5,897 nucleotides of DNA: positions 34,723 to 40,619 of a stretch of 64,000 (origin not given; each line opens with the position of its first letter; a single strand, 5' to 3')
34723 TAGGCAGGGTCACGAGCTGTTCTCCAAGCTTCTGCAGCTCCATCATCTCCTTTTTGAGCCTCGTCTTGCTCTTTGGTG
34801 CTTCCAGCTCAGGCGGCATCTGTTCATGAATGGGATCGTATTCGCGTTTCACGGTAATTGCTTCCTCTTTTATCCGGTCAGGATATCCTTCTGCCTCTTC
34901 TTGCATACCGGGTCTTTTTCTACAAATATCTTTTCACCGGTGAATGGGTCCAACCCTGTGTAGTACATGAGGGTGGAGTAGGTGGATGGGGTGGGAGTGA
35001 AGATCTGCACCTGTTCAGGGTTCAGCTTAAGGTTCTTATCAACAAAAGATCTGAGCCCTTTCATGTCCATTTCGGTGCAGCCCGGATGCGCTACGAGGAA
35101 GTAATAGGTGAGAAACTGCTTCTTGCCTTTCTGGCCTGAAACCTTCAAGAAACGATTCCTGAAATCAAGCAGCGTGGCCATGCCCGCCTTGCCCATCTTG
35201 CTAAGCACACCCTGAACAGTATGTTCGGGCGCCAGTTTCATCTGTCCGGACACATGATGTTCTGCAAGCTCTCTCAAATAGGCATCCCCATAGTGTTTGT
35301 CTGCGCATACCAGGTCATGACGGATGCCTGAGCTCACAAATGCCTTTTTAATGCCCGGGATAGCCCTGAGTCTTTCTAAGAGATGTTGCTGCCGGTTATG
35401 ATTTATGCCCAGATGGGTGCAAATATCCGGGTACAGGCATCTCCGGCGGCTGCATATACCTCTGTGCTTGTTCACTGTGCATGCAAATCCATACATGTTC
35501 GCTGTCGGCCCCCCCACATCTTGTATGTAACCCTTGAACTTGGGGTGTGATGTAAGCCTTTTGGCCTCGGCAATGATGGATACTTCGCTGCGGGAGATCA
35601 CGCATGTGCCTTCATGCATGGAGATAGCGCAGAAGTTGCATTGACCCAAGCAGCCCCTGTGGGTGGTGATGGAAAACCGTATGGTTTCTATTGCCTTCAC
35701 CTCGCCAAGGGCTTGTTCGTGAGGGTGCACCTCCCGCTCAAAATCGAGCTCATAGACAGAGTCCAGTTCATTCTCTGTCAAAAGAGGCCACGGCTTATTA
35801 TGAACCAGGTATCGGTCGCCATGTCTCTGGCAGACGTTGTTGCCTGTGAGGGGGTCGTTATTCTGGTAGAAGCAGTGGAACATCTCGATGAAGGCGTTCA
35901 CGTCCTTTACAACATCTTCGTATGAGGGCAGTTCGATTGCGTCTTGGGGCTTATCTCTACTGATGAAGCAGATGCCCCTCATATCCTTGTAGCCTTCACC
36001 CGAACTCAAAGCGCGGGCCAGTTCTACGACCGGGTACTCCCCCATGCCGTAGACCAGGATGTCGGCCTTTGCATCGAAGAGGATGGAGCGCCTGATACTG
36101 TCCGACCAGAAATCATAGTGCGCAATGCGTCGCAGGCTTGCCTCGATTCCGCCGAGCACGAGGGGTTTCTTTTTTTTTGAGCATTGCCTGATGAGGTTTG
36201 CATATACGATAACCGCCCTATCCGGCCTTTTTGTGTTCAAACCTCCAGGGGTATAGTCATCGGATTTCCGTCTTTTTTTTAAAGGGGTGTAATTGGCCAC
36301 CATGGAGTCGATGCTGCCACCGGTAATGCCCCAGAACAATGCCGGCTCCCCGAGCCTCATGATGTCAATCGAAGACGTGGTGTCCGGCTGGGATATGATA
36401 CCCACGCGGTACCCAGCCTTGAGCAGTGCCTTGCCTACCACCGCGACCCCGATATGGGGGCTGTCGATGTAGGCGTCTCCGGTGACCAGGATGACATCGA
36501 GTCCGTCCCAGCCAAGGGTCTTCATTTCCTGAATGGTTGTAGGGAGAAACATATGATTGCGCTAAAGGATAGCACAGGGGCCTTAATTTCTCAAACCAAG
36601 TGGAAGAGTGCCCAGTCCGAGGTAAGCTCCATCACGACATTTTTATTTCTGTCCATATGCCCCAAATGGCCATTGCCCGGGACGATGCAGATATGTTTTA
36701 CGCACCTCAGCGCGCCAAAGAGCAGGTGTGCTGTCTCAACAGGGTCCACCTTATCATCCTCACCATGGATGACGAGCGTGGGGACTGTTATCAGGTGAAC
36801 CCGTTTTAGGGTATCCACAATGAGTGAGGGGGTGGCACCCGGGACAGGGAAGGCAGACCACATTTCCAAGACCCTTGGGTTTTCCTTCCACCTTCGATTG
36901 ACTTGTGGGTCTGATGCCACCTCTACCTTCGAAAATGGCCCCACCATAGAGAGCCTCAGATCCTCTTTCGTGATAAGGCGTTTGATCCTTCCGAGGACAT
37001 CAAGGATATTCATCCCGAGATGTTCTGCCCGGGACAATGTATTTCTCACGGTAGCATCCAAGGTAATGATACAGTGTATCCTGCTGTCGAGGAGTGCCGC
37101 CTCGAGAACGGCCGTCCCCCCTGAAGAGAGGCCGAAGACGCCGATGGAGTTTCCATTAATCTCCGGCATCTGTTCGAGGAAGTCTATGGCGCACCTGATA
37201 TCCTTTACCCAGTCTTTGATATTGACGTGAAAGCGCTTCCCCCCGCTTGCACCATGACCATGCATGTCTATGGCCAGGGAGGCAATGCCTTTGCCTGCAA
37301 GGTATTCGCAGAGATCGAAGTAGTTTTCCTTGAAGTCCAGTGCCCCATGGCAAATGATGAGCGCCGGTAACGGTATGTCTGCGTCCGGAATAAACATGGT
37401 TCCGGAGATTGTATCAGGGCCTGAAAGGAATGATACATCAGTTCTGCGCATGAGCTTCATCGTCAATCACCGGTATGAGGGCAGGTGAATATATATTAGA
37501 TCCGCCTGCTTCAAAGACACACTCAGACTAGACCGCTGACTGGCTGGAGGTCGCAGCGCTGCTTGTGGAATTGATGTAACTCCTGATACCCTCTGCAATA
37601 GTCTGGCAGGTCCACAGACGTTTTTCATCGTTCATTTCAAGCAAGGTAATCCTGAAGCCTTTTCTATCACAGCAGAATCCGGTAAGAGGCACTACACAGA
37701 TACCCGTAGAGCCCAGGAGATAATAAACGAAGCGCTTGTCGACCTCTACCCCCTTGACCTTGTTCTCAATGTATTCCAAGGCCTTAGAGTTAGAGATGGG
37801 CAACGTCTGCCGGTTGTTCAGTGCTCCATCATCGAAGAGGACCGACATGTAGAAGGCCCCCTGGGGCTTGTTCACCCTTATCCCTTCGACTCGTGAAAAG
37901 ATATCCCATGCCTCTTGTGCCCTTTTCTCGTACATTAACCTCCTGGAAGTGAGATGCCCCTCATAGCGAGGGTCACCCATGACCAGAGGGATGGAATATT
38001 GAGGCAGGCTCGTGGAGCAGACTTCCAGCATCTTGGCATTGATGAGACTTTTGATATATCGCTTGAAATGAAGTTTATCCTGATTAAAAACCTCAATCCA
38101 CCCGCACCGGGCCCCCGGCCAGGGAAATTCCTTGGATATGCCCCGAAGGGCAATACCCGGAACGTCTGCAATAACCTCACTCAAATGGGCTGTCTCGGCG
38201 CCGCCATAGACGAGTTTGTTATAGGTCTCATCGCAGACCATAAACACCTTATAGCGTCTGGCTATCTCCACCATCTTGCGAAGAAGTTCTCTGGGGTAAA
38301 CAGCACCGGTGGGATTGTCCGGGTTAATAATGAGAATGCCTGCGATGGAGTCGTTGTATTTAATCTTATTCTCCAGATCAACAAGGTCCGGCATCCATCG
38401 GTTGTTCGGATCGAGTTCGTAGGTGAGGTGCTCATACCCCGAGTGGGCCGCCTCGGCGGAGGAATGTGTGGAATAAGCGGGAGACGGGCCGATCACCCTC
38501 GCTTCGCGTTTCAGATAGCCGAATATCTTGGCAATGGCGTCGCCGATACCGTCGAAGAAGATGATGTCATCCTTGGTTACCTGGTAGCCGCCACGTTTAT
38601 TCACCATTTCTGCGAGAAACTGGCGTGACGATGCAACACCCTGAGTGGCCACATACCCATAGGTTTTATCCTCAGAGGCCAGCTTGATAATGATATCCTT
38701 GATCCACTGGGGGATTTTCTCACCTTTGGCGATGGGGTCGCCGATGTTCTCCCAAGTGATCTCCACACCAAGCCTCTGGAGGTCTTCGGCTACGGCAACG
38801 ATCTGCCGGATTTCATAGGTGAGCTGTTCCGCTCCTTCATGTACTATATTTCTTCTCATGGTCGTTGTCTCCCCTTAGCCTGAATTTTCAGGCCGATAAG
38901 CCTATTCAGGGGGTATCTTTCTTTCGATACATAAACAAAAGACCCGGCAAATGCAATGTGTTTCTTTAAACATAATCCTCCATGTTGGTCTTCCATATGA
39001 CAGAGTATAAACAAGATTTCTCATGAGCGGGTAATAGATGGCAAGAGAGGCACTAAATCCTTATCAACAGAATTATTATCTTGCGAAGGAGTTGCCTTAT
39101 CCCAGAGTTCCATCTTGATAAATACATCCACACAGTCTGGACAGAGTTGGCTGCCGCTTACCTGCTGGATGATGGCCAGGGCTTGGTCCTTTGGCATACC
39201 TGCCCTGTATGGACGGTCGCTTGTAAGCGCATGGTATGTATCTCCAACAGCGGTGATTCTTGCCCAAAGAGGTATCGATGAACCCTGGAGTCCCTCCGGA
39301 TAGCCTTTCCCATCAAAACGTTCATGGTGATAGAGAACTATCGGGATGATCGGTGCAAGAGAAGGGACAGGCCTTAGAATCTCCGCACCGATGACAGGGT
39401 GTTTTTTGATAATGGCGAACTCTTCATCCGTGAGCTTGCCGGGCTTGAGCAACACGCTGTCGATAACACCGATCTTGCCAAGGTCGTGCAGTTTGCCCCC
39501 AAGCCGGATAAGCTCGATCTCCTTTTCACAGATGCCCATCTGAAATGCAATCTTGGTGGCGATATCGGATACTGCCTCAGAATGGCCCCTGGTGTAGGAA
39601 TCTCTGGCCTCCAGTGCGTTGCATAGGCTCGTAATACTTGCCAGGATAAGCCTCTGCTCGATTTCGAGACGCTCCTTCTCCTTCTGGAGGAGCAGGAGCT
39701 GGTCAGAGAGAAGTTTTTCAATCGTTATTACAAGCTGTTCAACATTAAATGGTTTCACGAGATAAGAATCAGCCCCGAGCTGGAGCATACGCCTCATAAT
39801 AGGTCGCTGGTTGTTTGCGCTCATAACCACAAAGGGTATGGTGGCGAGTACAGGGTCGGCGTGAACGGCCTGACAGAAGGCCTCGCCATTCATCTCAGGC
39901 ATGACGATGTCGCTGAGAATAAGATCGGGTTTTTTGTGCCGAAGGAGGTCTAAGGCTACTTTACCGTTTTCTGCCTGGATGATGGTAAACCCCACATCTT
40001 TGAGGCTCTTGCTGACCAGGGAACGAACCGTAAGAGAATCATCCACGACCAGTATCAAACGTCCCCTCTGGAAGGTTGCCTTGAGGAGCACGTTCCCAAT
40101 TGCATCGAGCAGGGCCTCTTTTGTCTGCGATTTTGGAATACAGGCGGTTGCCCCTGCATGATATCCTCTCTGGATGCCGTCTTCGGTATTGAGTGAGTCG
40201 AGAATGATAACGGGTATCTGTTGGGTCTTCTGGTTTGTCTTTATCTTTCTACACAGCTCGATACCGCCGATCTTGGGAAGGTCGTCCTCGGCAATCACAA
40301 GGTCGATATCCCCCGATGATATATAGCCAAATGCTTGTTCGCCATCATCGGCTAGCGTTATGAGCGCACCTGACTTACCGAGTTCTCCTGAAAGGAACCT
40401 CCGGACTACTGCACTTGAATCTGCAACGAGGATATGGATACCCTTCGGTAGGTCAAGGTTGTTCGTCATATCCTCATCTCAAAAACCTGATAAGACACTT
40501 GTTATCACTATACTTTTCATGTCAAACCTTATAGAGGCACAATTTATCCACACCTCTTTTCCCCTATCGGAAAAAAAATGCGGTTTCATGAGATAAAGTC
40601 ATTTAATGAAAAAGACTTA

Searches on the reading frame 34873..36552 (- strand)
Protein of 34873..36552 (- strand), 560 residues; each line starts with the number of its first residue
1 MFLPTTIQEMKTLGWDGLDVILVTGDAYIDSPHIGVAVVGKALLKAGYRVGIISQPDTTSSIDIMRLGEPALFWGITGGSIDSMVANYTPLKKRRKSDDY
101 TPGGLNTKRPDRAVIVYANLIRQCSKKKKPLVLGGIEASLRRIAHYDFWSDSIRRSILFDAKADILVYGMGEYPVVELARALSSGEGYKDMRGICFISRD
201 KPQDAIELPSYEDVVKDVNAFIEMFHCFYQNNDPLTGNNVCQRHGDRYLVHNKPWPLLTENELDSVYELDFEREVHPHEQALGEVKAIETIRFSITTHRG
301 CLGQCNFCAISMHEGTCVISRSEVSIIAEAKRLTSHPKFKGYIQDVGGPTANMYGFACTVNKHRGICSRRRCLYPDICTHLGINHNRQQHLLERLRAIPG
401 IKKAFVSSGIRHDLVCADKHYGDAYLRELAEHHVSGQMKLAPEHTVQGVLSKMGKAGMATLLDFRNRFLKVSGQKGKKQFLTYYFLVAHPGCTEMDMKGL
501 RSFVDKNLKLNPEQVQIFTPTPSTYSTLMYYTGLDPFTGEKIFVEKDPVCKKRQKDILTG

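Call 80: search_protein_families(library=pfam, proteins=[window:34873-36552:-], max_evalue=0.00001)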
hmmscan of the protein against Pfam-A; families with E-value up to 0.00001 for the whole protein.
window:34873-36552:- (560 aa): 2 families
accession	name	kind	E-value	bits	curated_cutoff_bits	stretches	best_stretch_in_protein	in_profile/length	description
PF08497.15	Radical_SAM_N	-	1.6e-118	395.8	25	1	2-294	1-301/301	Radical SAM N-terminal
PF11842.13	DUF3362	-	3.9e-06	27.6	27.6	1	513-554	1-42/151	Domain of unknown function (DUF3362)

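Call 81: find_homologous_proteins(query=window:34873-36552:-, max_evalue=1e-100)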
Query window:34873-36552:- (560 aa): 7996 proteins with E <= 1e-100 among 8000 candidates; the best 120 are listed.
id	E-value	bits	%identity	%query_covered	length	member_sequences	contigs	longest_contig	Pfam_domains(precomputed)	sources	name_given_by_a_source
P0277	0.0e+0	1303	99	100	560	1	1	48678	PF11842.14,PF08497.16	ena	-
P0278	0.0e+0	1201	91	100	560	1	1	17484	PF04055.28,PF11842.14,PF08497.16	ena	-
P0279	0.0e+0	1198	91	100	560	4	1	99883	PF04055.28,PF11842.14,PF08497.16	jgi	-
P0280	0.0e+0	1196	90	100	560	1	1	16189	PF04055.28,PF11842.14,PF08497.16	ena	-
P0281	0.0e+0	1196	90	100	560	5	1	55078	PF04055.28,PF11842.14,PF08497.16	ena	-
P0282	0.0e+0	1195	90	100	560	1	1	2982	PF04055.28,PF11842.14,PF08497.16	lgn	-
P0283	0.0e+0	1192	90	100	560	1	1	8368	PF04055.28,PF11842.14,PF08497.16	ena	-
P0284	0.0e+0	1189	89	100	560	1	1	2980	PF04055.28,PF11842.14,PF08497.16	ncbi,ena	-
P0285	0.0e+0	1183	89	100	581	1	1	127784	PF04055.28,PF11842.14,PF08497.16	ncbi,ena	-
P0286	0.0e+0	1180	89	100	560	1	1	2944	PF11842.14,PF08497.16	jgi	jgi:uncharacterized radical SAM protein YgiQ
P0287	0.0e+0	1172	88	100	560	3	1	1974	PF04055.28,PF11842.14,PF08497.16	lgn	-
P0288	0.0e+0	1170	88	100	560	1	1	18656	PF04055.28,PF11842.14,PF08497.16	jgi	jgi:uncharacterized radical SAM protein YgiQ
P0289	0.0e+0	1164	87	100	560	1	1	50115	PF04055.28,PF11842.14,PF08497.16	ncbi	-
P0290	0.0e+0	1135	85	100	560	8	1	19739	PF04055.28,PF11842.14,PF08497.16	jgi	jgi:uncharacterized radical SAM protein YgiQ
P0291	0.0e+0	1135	86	100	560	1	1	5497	PF04055.28,PF11842.14,PF08497.16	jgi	jgi:uncharacterized radical SAM protein YgiQ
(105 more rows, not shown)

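Call 82: find_encoding_contigs(protein=P0277, flank=10000, max_places=2)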
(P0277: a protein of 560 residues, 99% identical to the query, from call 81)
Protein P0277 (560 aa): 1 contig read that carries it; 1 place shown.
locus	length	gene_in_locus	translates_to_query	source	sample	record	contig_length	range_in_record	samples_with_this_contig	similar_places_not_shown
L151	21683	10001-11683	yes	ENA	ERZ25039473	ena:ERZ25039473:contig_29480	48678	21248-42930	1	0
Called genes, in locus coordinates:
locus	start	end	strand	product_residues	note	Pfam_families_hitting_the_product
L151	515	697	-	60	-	PF01875:Memo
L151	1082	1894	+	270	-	PF03572:Peptidase_S41, PF11818:DUF3340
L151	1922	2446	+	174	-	PF00106:adh_short, PF01073:3Beta_HSD, PF01370:Epimerase, PF02719:Polysacc_synt_2, PF04321:RmlD_sub_bind, PF07993:NAD_binding_4 (faint), PF08659:KR (weak), PF16363:GDP_Man_Dehyd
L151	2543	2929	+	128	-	PF01370:Epimerase (weak), PF16363:GDP_Man_Dehyd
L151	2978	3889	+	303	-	PF02219:MTHFR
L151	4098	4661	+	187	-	PF16036:Chalcone_3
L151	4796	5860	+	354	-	PF01594:AI-2E_transport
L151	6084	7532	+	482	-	PF00072:Response_reg, PF13487:HD_5, PF01966:HD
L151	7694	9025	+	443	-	PF00155:Aminotran_1_2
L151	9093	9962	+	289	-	PF06500:FrsA-like, PF01738:DLH (faint), PF02129:Peptidase_S15 (weak), PF20434:BD-FAE (faint), PF00561:Abhydrolase_1, PF12146:Hydrolase_4, PF12697:Abhydrolase_6, PF00326:Peptidase_S9 (faint), +1 more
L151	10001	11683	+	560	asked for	PF08497:Radical_SAM_N, PF11842:DUF3362 (weak)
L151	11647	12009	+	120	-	PF04751:DarP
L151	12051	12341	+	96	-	-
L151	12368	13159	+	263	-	PF00106:adh_short, PF08659:KR, PF23441:SDR (weak), PF13561:adh_short_C2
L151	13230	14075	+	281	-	-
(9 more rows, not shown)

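Call 83: find_encoding_contigs(protein=P0279, flank=10000, max_places=2)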
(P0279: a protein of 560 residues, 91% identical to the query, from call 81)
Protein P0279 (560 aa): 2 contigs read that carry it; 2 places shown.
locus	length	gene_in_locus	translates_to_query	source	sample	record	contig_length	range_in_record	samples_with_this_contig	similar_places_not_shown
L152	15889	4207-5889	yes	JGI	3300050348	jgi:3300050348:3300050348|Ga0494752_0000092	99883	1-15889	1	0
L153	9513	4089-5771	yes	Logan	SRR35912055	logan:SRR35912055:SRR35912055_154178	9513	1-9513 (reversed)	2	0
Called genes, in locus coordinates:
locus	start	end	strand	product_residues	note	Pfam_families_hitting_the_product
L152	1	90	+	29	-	?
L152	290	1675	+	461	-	PF00072:Response_reg, PF13487:HD_5, PF01966:HD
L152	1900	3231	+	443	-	PF00155:Aminotran_1_2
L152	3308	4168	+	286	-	PF05448:AXE1 (faint), PF06500:FrsA-like, PF01738:DLH (faint), PF02129:Peptidase_S15, PF12146:Hydrolase_4, PF00561:Abhydrolase_1, PF12697:Abhydrolase_6, PF00326:Peptidase_S9 (faint), +1 more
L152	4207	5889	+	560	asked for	PF08497:Radical_SAM_N, PF04055:Radical_SAM (faint), PF11842:DUF3362 (weak)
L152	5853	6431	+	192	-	PF04751:DarP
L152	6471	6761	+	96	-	-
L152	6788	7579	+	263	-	PF00106:adh_short, PF08659:KR, PF23441:SDR (weak), PF13561:adh_short_C2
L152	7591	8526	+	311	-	PF00056:Ldh_1_N, PF02866:Ldh_1_C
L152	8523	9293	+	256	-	PF00378:ECH_1, PF16113:ECH_2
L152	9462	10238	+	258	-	PF21347:DUF3108_like (weak)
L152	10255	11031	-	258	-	PF13406:SLT_2 (faint), PF01464:SLT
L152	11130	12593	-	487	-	PF16980:CitMHS_2, PF03600:CitMHS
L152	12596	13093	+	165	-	-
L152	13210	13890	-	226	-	PF00072:Response_reg, PF00486:Trans_reg_C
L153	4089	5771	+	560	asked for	PF08497:Radical_SAM_N, PF04055:Radical_SAM (faint), PF11842:DUF3362 (weak)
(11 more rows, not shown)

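Call 84: find_encoding_contigs(protein=P0285, flank=10000, max_places=2)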
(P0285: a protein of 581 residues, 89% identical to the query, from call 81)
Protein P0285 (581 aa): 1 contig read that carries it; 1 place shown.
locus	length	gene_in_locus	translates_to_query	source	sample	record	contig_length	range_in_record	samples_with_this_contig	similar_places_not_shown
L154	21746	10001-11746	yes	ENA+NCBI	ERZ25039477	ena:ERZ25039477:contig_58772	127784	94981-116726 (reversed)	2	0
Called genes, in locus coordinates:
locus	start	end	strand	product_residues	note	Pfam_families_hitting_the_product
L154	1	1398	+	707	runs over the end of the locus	PF17804:TSP_NTD, PF00595:PDZ, PF03572:Peptidase_S41, PF11818:DUF3340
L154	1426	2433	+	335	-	PF00106:adh_short, PF01073:3Beta_HSD, PF01370:Epimerase, PF02719:Polysacc_synt_2, PF04321:RmlD_sub_bind, PF08659:KR (weak), PF13460:NAD_binding_10 (weak), PF16363:GDP_Man_Dehyd, +1 more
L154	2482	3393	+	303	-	PF02219:MTHFR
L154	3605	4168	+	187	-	PF16036:Chalcone_3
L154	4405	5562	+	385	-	PF01594:AI-2E_transport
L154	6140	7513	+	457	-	PF00072:Response_reg, PF13487:HD_5, PF01966:HD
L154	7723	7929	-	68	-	-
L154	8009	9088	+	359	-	PF00155:Aminotran_1_2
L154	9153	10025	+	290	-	PF05448:AXE1 (faint), PF06500:FrsA-like, PF02129:Peptidase_S15 (weak), PF00561:Abhydrolase_1, PF12146:Hydrolase_4, PF12697:Abhydrolase_6, PF00326:Peptidase_S9 (faint)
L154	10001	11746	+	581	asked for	PF08497:Radical_SAM_N, PF04055:Radical_SAM (weak), PF11842:DUF3362 (weak)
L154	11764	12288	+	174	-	PF04751:DarP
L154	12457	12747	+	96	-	-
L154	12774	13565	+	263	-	PF00106:adh_short, PF08659:KR, PF23441:SDR (weak), PF13561:adh_short_C2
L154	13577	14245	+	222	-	PF00056:Ldh_1_N, PF02866:Ldh_1_C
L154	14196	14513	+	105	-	PF02866:Ldh_1_C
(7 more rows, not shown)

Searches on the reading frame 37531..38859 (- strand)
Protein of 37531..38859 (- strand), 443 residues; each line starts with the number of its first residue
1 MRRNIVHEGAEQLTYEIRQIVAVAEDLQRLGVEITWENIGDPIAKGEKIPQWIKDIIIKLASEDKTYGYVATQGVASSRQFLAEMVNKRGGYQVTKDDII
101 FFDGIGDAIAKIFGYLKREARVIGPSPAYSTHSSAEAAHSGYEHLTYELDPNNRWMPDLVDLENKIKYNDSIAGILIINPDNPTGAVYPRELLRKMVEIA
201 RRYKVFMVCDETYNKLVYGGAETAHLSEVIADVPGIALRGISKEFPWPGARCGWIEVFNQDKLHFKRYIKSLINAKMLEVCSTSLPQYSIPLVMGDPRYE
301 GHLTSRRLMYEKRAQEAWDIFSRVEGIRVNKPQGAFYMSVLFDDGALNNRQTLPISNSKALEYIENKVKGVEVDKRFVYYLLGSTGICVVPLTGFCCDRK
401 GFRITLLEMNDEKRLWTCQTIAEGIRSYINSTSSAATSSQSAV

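Call 80: search_protein_families(library=pfam, proteins=[window:37531-38859:-], max_evalue=0.00001)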
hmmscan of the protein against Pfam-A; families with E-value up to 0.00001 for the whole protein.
window:37531-38859:- (443 aa): 1 family
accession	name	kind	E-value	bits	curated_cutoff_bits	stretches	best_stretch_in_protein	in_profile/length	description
PF00155.27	Aminotran_1_2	-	3.4e-41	142.1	19.7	1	48-413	18-353/361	Aminotransferase class I and II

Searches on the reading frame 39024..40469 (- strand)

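Call 80: search_protein_families(library=pfam, proteins=[window:39024-40469:-], max_evalue=0.00001)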
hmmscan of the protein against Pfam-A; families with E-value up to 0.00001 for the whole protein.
window:39024-40469:- (482 aa): 3 families
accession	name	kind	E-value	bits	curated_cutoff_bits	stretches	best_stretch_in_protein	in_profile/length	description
PF00072.30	Response_reg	-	1.2e-44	151.4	30.2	2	139-250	1-110/111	Response regulator receiver domain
PF13487.12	HD_5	-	1.3e-33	116.6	27.2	1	283-440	4-164/170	HD domain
PF01966.28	HD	-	4.5e-17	62.8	22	1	295-414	3-115/116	HD domain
